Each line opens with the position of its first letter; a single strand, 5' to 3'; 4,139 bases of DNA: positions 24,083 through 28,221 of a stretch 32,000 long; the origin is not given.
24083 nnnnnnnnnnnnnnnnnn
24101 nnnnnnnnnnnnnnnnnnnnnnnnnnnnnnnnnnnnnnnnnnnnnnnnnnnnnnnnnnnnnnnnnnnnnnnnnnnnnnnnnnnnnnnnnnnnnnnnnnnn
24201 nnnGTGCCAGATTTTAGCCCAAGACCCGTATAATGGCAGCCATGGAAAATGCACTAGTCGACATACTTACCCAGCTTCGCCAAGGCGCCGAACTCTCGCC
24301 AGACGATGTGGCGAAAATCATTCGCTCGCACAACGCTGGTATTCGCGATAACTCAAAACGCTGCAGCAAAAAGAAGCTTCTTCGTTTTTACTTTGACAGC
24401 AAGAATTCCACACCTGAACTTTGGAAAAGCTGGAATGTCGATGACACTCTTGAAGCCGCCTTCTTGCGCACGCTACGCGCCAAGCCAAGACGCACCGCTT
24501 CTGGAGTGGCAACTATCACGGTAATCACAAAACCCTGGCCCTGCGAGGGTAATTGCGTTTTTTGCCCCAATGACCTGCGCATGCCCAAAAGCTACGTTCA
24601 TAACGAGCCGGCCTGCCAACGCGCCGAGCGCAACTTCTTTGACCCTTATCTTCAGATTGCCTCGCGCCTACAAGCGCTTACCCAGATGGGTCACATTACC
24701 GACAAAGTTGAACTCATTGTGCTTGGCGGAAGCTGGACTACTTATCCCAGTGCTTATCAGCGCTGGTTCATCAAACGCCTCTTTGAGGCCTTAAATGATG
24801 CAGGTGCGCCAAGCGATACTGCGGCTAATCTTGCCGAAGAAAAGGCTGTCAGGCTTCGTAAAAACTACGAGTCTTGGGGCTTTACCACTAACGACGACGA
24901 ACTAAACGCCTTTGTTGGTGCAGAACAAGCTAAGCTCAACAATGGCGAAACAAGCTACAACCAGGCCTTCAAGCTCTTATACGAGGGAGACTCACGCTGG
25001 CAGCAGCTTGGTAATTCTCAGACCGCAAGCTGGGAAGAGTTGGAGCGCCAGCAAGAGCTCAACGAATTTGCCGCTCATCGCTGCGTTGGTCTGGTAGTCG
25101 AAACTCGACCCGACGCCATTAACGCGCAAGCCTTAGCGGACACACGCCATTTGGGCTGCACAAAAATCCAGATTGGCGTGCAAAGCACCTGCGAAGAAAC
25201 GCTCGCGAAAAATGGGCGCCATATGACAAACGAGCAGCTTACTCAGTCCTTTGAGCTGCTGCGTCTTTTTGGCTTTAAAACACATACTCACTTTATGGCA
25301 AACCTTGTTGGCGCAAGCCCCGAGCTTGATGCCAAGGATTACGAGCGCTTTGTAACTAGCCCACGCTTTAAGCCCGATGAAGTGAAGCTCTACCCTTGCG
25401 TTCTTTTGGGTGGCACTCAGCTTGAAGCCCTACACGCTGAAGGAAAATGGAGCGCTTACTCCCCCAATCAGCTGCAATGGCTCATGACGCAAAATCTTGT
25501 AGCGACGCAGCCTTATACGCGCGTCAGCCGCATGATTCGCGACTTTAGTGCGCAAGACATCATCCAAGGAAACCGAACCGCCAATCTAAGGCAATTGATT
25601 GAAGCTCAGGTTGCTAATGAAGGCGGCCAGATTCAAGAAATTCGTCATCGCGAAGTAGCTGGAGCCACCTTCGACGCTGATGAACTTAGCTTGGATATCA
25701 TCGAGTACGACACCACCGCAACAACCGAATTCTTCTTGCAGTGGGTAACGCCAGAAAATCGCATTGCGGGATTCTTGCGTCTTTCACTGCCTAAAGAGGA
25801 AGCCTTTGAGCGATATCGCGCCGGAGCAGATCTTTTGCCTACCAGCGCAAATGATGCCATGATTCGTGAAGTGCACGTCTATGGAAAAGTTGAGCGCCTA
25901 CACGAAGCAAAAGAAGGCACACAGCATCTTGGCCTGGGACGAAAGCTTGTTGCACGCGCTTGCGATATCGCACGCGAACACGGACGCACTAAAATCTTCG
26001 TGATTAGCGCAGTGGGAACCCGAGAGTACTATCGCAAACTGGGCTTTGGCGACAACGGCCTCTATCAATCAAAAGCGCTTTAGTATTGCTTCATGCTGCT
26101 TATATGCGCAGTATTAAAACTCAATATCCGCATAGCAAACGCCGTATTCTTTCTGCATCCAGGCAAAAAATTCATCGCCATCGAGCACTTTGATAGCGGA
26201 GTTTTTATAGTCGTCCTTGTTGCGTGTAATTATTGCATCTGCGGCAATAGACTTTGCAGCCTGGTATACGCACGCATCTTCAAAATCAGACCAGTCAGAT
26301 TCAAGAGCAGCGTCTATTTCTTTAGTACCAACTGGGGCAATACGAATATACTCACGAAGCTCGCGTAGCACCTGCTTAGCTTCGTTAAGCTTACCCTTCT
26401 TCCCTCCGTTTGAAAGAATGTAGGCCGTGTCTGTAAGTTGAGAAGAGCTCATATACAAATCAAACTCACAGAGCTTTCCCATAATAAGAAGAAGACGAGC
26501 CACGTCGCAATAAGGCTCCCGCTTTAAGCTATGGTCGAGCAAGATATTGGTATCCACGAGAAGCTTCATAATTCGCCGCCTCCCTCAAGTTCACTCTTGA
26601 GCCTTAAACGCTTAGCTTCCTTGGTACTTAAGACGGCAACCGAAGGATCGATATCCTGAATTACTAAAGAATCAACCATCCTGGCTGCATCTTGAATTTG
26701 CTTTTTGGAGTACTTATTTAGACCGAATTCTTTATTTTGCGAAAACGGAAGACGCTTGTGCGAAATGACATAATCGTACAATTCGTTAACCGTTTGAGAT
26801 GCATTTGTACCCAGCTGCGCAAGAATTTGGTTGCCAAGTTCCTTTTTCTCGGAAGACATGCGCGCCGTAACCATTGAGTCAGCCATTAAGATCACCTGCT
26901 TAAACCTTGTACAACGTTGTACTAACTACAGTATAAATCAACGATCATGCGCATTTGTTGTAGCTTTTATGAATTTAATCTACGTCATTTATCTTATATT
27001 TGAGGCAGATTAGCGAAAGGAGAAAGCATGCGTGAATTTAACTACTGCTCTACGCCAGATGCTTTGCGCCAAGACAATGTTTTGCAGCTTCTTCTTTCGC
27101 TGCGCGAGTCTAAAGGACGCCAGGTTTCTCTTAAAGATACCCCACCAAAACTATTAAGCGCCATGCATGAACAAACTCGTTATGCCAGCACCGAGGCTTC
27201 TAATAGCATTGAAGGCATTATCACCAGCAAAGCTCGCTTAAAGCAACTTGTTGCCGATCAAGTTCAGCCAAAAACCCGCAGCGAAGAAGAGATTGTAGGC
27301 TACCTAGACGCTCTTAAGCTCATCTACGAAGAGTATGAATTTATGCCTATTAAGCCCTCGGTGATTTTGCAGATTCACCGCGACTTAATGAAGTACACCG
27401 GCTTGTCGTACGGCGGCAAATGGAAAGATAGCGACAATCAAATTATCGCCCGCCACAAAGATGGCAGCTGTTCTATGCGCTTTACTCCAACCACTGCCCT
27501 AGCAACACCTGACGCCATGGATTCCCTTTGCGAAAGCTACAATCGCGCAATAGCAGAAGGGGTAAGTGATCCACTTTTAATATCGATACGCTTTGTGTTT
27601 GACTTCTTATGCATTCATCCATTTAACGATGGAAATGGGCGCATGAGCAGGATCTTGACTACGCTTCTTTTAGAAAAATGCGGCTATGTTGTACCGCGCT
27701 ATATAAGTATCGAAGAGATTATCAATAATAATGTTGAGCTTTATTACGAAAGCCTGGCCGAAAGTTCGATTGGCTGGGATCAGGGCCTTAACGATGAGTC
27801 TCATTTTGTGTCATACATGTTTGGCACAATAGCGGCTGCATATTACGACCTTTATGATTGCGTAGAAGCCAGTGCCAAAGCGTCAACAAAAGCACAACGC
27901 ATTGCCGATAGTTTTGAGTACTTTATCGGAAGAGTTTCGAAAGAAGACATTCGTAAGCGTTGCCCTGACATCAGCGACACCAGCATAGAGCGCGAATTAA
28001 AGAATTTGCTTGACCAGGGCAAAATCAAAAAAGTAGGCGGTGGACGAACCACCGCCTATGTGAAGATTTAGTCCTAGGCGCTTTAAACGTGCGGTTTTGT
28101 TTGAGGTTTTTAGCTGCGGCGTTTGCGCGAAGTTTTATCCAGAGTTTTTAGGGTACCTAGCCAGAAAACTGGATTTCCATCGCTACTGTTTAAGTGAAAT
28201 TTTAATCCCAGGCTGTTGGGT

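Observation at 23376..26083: Divergent Elp3 + Trm9-like methyltransferase pair: a eukaryote/archaea-style (m)cm5U34 wobble-uridine pathway encoded as a unit in a bacterium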

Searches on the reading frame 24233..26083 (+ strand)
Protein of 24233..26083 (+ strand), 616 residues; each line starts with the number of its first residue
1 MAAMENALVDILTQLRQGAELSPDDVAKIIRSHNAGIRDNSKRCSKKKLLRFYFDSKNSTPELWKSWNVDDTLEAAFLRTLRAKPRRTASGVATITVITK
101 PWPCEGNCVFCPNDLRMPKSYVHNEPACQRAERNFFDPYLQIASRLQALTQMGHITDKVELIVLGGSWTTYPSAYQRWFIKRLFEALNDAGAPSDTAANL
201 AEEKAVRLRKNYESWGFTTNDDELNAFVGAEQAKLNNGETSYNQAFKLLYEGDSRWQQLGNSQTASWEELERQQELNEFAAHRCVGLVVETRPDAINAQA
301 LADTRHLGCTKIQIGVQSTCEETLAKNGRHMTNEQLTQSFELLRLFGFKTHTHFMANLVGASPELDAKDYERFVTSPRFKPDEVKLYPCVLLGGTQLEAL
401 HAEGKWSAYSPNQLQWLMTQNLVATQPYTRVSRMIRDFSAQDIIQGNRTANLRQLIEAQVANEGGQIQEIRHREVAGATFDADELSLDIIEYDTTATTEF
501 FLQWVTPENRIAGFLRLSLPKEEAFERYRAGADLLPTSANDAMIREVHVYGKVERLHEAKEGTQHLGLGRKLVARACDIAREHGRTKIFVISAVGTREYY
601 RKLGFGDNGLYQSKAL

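Call 3: search_protein_families(library=pfam, proteins=[window:24233-26083:+], max_evalue=0.01)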
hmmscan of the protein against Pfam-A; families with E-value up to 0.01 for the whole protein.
window:24233-26083:+ (616 aa): 5 families
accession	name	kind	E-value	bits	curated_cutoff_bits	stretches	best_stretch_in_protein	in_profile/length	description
PF16199.10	Radical_SAM_C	-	9.9e-13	48.4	31.9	1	381-460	1-83/85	Radical_SAM C-terminal domain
PF04055.27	Radical_SAM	-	7e-08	33.3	29.5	1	285-357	78-150/166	Radical SAM superfamily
PF00583.31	Acetyltransf_1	-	2.7e-05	24.8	20.7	1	499-605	34-116/116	Acetyltransferase (GNAT) family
PF13673.13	Acetyltransf_10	-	8.2e-05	23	23.6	1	563-609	63-111/128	Acetyltransferase (GNAT) domain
PF13508.13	Acetyltransf_7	-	0.002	18.9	27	0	563-605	40-82/84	Acetyltransferase (GNAT) domain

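Call 4: search_protein_families(library=ncbifam, proteins=[window:24233-26083:+], max_evalue=0.01)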
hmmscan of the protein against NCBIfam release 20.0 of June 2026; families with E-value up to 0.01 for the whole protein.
window:24233-26083:+ (616 aa): 13 families
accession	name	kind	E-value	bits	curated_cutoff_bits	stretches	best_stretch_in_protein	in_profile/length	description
TIGR01211.1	ELP3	subfamily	1.8e-121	406.2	350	1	39-616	15-522/522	tRNA uridine(34) 5-carboxymethylaminomethyl modification radical SAM/GNAT enzyme Elp3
TIGR01212.1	TIGR01212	equivalog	6.3e-11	41.9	180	1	265-453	88-279/302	tRNA modification radical SAM protein MnmL/YtqA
NF006067.1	PRK08208.1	equivalog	4.8e-09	35.7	380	1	280-443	120-275/427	STM4012 family radical SAM protein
TIGR03994.1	rSAM_HemZ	equivalog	6.6e-08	32.1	321.4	1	268-351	154-240/401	coproporphyrinogen dehydrogenase HemZ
NF006060.0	PRK08207.1-3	equivalog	2e-05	23.6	653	1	291-360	248-315/477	coproporphyrinogen III oxidase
TIGR00539.1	hemN_rel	equivalog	4.5e-05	22.7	205.4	1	286-350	88-152/361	radical SAM family heme chaperone HemW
NF006061.0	PRK08207.1-4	equivalog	0.00054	18.9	702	1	288-349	268-330/501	coproporphyrinogen III oxidase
TIGR04013.1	B12_SAM_MJ_1487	hypoth_equivalog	0.0019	17.1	251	1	290-364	246-321/382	TIGR04013 family B12-binding domain/radical SAM domain-containing protein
TIGR04107.1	rSAM_HutW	equivalog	0.0026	16.7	400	0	288-470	131-314/419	heme anaerobic degradation radical SAM methyltransferase ChuW/HutW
NF005133.0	PRK06582.1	equivalog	0.0028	16.7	597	1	285-405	98-215/390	coproporphyrinogen III oxidase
NF006063.0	PRK08207.2-1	equivalog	0.0045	15.6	1074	1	277-350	275-349/518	coproporphyrinogen III oxidase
TIGR01210.1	TIGR01210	equivalog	0.0056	15.9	212.15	1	274-356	92-177/313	archaeosine biosynthesis radical SAM protein RaSEA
NF006064.0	PRK08207.2-2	equivalog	0.0065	15.5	504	0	292-366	244-318/465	coproporphyrinogen III oxidase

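Call 6: search_solved_structures(query=window:24233-26083:+, max_evalue=0.001, show_alignments=1)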
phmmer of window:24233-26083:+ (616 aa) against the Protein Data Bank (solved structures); distinct sequences matched with E-value up to 0.001: 9.
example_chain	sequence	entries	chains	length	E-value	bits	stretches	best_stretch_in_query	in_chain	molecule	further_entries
6ia8_A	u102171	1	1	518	5.7e-80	272.9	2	269-615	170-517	Histone acetyltransferase, ELP3 family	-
6iaz_A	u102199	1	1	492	5.9e-80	272.9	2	269-615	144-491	Histone acetyltransferase, ELP3 family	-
6iad_A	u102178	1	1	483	6.4e-80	272.8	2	269-615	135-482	Histone acetyltransferase, ELP3 family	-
8ptx_C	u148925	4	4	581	8.3e-77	262.5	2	277-615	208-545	Elongator complex protein 3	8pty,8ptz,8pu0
8avg_C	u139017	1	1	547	6.4e-76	259.6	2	277-615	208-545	Elongator complex protein 3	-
5l7j_A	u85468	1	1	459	1.1e-75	258.8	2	270-606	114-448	ELP3 family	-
6qk7_C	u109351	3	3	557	2.1e-71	244.6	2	280-615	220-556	Elongator complex protein 3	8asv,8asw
5l7l_A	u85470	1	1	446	1.5e-68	235.2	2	270-606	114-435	ELP3 family, ELP3 family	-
6ia6_A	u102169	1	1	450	2.2e-68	234.7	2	270-606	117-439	ELP3 family, ELP3 family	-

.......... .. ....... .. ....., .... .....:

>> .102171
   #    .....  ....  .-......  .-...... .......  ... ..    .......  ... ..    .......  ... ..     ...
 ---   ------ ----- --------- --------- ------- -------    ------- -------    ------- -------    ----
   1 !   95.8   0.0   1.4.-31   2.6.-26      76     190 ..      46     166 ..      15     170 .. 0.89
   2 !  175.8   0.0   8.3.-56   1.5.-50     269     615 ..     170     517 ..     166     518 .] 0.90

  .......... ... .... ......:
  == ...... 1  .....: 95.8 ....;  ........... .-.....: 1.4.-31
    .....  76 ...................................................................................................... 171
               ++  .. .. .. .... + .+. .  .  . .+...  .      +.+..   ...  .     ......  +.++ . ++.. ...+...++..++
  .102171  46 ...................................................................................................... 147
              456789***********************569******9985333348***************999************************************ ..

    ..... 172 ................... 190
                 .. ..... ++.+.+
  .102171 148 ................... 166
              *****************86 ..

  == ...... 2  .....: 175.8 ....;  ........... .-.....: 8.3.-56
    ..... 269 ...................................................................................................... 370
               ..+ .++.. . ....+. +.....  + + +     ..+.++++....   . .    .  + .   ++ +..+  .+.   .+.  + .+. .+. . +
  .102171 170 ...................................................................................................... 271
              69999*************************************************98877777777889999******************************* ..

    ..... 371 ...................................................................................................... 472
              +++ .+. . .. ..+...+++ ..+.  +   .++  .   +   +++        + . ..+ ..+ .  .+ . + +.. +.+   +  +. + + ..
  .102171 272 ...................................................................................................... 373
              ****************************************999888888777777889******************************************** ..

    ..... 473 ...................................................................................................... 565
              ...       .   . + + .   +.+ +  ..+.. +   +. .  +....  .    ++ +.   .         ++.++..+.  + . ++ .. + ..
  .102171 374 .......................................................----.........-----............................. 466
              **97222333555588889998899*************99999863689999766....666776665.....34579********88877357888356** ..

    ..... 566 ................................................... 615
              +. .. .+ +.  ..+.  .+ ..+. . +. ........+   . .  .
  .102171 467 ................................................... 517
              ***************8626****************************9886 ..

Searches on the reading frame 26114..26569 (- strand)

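Call 3: search_protein_families(library=pfam, proteins=[window:26114-26569:-], max_evalue=0.01)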
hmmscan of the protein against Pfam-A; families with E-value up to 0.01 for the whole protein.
window:26114-26569:- (151 aa): 2 families
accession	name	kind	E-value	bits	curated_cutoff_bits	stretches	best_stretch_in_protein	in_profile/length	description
PF13470.12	PIN_3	-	2.1e-18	67.7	27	1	2-119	1-115/115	PIN domain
PF01850.27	PIN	-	7.7e-07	30.2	23.6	1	4-119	2-113/120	PIN domain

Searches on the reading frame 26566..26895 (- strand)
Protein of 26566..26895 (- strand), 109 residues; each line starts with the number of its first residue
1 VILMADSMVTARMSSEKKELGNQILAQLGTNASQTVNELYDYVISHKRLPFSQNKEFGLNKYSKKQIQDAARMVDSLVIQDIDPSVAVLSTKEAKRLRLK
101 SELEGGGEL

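Call 3: search_protein_families(library=pfam, proteins=[window:26566-26895:-], max_evalue=0.01)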
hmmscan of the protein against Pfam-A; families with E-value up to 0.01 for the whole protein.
window:26566-26895:- (109 aa): 1 family
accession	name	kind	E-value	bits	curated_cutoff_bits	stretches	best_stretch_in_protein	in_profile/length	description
PF04221.18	RelB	-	2.7e-06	27.6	22.4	1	7-55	2-50/82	RelB antitoxin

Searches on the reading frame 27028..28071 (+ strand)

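Call 3: search_protein_families(library=pfam, proteins=[window:27028-28071:+], max_evalue=0.01)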
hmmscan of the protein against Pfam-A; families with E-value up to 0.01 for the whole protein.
window:27028-28071:+ (347 aa): 2 families
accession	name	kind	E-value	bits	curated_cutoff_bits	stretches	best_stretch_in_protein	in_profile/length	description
PF02661.23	Fic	-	2.9e-16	60.5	24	1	108-215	2-93/93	Fic/DOC family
PF22168.2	DIP2311-like_C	-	0.0032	18.2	27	0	315-344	31-60/63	Transcriptional regulator DIP2311-like, C-terminal domain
